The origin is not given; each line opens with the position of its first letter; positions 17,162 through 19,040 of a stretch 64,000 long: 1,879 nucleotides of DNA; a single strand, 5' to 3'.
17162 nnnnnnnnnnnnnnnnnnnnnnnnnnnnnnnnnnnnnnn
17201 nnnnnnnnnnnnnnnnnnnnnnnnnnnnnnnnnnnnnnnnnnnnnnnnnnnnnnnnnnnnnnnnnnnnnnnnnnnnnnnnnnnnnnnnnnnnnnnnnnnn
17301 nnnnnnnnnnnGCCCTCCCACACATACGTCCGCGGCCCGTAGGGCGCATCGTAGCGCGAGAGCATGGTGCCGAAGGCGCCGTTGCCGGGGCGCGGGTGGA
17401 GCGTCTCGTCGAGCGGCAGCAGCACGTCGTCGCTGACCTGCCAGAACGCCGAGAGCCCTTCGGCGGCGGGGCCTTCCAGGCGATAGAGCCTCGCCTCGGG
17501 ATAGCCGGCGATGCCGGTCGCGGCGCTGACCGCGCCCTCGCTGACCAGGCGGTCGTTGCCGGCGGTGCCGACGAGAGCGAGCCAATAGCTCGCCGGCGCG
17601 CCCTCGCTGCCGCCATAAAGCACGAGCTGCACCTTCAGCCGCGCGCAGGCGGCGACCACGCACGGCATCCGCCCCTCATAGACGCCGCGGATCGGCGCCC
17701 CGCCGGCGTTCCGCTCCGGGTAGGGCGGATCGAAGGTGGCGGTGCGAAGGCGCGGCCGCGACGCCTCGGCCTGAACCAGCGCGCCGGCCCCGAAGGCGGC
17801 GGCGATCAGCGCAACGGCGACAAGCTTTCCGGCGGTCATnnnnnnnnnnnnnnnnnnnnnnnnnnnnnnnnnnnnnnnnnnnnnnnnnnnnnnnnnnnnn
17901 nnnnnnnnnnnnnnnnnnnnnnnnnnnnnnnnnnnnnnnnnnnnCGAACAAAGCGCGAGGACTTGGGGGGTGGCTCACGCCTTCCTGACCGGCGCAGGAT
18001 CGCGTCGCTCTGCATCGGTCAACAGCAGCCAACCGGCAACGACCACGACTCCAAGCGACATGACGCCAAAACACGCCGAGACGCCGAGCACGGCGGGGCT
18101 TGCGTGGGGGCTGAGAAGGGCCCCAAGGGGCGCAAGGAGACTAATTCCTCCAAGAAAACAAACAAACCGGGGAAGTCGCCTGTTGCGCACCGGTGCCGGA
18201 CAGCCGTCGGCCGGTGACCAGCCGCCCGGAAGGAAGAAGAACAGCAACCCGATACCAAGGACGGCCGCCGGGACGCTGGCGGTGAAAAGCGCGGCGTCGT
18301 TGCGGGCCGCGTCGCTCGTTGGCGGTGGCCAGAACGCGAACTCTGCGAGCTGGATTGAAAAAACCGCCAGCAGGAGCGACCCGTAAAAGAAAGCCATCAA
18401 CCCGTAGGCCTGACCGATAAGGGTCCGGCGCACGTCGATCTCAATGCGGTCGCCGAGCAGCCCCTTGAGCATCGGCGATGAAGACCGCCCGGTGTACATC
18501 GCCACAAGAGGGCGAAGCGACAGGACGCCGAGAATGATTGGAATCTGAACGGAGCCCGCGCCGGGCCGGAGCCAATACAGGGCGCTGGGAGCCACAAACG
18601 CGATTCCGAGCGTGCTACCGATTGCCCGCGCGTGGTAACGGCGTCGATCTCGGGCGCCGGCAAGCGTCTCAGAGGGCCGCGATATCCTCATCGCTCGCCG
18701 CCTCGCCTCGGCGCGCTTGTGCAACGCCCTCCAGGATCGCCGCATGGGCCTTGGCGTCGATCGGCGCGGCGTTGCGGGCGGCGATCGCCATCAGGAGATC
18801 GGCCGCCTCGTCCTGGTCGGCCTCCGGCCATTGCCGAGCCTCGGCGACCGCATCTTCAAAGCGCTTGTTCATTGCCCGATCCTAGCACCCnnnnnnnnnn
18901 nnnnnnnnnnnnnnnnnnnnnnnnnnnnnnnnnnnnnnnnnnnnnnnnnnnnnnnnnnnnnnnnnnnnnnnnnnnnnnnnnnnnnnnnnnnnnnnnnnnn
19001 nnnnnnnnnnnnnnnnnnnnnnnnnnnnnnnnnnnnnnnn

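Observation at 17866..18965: Direct duplication of the 3' end of the lgt-family gene brackets a ~1-kb block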

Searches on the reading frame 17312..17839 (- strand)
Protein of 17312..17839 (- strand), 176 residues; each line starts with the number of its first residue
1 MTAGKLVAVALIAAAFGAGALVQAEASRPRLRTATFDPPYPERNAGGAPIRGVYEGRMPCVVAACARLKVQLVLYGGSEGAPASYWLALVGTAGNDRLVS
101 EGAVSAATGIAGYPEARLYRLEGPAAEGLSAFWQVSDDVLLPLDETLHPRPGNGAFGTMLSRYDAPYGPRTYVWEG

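Call 5: search_protein_families(library=pfam, proteins=[window:17312-17839:-], max_evalue=0.01)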
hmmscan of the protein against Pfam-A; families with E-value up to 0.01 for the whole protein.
seq(176 aa): 0 families

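Call 18: search_protein_families(library=ncbifam, proteins=[window:17312-17839:-], max_evalue=1)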
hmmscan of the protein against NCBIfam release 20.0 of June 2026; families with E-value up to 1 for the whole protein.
seq(176 aa): 0 families

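Call 36: search_protein_families(library=pfam, proteins=[window:17312-17839:-], max_evalue=10)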
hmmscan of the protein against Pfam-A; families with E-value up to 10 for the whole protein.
seq(176 aa): 0 families
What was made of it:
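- On Transposon / IS / MITE: The duplication is 74 nt. No transposase domain was found (calls 5, 36).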

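Call 55: find_related_loci(query=window:17312-17839:-, collection=metagenome_contigs, flank=4000)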
Query seq(176 aa) (176 aa) in metagenome_contigs; peptide patterns used: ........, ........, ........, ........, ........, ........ (x = any residue, [..] = any of these).
272 stretches matched a pattern; 21 encode a relative of the query (tblastn E <= 1e-3); 21 distinct loci.
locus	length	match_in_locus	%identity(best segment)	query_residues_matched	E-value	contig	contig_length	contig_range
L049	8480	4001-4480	59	16-174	8e-60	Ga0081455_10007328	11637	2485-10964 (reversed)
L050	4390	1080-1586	57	7-174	1e-59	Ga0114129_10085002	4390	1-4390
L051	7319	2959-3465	56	7-174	5e-59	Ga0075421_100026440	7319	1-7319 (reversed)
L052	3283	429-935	56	7-174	4e-58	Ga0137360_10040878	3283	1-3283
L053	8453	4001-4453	60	29-176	1e-56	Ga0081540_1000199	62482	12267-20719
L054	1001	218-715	55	11-174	3e-59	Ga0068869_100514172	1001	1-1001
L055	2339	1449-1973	51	1-175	3e-54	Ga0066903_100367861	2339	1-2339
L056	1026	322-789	51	21-175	2e-54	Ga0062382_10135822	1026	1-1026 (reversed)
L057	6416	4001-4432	55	33-175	3e-51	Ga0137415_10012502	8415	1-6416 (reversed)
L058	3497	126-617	50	6-172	1e-49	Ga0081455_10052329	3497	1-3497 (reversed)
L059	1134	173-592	54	35-172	3e-50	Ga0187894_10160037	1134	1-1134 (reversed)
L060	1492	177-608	51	34-175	2e-46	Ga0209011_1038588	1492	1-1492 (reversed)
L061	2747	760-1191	50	34-175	5e-45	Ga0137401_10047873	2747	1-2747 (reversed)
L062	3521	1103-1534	52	34-175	7e-45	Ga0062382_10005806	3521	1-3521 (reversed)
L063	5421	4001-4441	50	31-175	1e-43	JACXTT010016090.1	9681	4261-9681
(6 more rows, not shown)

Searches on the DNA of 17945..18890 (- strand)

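Call 27: search_dna_similar(query=window:17945-18890:-, collection=plasmids, mode=distant, max_rows=10)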
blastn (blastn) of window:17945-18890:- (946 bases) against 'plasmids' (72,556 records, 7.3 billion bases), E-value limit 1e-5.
No match.

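Call 28: search_dna_similar(query=window:17945-18890:-, collection=phages, mode=distant, max_rows=10)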
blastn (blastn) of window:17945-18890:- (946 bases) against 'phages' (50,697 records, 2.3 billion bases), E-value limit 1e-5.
No match.
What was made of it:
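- On Relic integrative element (CIME-like): The insert DNA matches nothing in the plasmid or phage collections (calls 27, 28).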

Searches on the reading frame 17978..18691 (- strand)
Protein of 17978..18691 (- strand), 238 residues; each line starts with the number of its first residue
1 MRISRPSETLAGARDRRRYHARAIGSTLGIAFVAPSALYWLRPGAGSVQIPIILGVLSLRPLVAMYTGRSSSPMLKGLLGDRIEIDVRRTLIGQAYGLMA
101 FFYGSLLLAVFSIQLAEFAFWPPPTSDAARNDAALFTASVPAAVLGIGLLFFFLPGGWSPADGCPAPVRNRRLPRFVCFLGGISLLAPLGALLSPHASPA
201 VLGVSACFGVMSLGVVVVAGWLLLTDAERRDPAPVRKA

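Call 5: search_protein_families(library=pfam, proteins=[window:17978-18691:-], max_evalue=0.01)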
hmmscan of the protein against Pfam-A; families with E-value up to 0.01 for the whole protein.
seq(238 aa): 0 families

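Call 17: find_homologous_proteins(query=window:17978-18691:-, max_evalue=0.001)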
Query seq(238 aa) (238 aa): 1 proteins with E <= 0.001 among 8000 candidates.
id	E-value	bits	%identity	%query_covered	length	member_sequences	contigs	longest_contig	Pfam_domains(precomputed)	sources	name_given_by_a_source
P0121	7.1e-101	355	100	69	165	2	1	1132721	-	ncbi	ncbi:MAG: hypothetical protein U1E56_01415 [Bauldia sp.]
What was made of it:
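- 17975..18691 (-): Cargo gene 2: a 238-aa basic multi-pass membrane protein with no detectable homologue. It overlaps cargo gene 1 by 23 nt. The NCBI record calls only the last 165 aa (call 17).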

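Call 18: search_protein_families(library=ncbifam, proteins=[window:17978-18691:-], max_evalue=1)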
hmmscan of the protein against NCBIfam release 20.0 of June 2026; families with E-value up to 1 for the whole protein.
seq(238 aa): 0 families

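Call 29: search_protein_representatives(protein=window:17978-18691:-)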
Query: 238 residues. Proteins with E-value up to 0.001 (for the whole library): 1; up to 1e-10: 1; up to 1e-30: 1. The best 1 are listed.
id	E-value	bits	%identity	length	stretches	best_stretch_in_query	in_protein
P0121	2.3e-101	354.6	100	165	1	74-238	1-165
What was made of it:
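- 17975..18691 (-): Only itself in the word-indexed search (call 17) and in a full phmmer search of 1.84e9 representatives (call 29).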

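Call 36: search_protein_families(library=pfam, proteins=[window:17978-18691:-], max_evalue=10)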
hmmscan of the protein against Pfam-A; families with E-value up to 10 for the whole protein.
seq(238 aa): 1 family
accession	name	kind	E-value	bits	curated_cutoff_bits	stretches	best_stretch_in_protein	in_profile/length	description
PF25799.1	prePAAR_I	-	0.52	11.1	25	1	24-56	22-54/57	Class I prePAAR effector Rhs1 motif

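Call 37: search_protein_families(library=phrogs, proteins=[window:17978-18691:-], max_evalue=1)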
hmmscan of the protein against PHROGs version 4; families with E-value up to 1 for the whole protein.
seq(238 aa): 0 families
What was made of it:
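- Closest known: Type II toxin-antitoxin. Different: No family model matches either protein (calls 5, 18, 36, 37).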

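Call 51: predict_structure(protein=window:17978-18691:-)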
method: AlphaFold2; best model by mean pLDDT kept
length: 238 residues; sequences in the alignment: 1
mean_pLDDT: 56.1   pTM: 0.39
mean pLDDT of the five models: 56.1, 52.2, 49.7, 48.5, 47.0
residues with pLDDT >= 90: 0; 70-90: 15; 50-70: 160; < 50: 63
segments of 3 or more residues with pLDDT < 50: 1-3, 32-38, 40-43, 70-72, 74-76, 151-171, 235-238
pLDDT, mean of each block of 10 residues (from residue 1): 55 59 50 46 50 54 50 49 52 60 63 64 73 67 57 36 36 52 61 68 65 66 63 49
secondary structure, 60 per line:
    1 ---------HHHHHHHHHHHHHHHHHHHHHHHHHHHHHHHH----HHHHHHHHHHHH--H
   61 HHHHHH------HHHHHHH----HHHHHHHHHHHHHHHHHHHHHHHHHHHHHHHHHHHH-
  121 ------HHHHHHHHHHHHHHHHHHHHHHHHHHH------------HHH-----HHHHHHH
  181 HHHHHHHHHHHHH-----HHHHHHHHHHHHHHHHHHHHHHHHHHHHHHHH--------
elements in order: H10-41 H46-57 H60-66 H73-79 H84-119 H127-153 H174-193 H199-230
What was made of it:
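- Tried and rejected: The membrane-protein model (pLDDT 56) was too poor to search (call 51).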

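Call 60: find_related_loci(query=window:17978-18691:-, collection=viral_contigs, flank=3000)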
Query seq(238 aa) (238 aa) in viral_contigs; peptide patterns used: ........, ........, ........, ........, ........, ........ (x = any residue, [..] = any of these).
No stretch of DNA in the collection matches any of the patterns.
